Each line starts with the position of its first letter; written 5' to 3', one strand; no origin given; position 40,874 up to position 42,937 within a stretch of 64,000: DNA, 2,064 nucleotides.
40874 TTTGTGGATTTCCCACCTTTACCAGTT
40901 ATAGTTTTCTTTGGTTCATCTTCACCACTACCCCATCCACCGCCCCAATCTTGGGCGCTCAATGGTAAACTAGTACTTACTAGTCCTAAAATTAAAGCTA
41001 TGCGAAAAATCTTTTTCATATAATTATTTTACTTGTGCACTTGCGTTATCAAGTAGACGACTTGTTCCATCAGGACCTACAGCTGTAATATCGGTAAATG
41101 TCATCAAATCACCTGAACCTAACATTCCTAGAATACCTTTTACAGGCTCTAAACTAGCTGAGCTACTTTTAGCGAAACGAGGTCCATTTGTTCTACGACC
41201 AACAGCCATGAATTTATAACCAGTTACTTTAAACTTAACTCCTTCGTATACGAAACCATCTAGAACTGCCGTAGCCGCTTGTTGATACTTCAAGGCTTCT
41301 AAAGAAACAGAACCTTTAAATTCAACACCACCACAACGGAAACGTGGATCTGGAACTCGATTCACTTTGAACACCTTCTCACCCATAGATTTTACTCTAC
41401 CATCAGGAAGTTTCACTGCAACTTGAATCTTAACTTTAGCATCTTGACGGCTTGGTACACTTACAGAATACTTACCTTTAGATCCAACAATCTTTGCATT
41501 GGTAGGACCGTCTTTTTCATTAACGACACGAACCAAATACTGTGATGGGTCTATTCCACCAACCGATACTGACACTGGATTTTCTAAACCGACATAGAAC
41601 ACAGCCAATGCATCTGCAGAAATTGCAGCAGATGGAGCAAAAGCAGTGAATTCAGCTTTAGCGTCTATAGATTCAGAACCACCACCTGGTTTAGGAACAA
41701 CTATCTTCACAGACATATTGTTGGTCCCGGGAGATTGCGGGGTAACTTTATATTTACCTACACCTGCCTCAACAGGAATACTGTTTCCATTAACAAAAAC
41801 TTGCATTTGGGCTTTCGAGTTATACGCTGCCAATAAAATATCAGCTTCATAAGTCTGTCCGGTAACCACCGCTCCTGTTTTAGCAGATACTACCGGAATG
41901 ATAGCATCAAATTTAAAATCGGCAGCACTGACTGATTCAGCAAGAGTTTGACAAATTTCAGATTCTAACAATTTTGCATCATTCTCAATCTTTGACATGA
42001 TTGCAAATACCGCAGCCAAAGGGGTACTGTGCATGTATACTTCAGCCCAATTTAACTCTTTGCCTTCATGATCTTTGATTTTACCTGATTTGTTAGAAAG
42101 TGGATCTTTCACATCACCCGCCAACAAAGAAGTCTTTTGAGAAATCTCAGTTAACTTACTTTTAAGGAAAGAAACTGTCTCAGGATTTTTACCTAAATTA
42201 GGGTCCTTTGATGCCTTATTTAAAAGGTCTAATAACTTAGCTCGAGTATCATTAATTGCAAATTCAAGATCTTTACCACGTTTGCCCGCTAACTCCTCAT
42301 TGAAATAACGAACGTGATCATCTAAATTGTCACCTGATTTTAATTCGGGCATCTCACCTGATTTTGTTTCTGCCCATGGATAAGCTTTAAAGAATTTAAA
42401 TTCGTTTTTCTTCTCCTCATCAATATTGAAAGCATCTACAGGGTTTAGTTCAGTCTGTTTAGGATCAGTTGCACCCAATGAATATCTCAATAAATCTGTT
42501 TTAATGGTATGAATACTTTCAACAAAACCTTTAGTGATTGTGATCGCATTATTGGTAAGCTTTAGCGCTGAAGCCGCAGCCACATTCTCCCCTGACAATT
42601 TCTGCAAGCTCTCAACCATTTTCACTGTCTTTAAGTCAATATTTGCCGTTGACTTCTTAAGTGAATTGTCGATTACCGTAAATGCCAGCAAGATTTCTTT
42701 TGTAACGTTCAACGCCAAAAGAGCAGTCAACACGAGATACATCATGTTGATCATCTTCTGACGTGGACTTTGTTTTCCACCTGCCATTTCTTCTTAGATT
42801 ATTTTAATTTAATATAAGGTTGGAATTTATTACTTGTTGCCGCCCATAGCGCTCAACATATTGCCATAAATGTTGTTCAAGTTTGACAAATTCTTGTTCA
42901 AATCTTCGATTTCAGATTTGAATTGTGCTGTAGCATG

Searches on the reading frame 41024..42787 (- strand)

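Call 72: search_protein_families(library=pfam, proteins=[window:41024-42787:-], max_evalue=0.00001)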
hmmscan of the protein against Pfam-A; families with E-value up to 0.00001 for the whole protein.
window:41024-42787:- (587 aa): 4 families
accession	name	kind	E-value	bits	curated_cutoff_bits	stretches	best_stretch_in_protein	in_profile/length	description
PF21601.3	GldM_2nd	-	3.1e-20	72.9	24.4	1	288-381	2-95/98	GldM second domain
PF12081.13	GldM_1st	-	1.7e-17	64.5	25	1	140-284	75-193/194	GldM N-terminal domain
PF21602.3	GldM_3rd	-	5.7e-11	43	25.2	1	386-475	1-81/82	GldM third domain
PF12080.14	GldM_4th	-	1.6e-09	38.8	24.6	1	482-580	6-106/114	GldM C-terminal domain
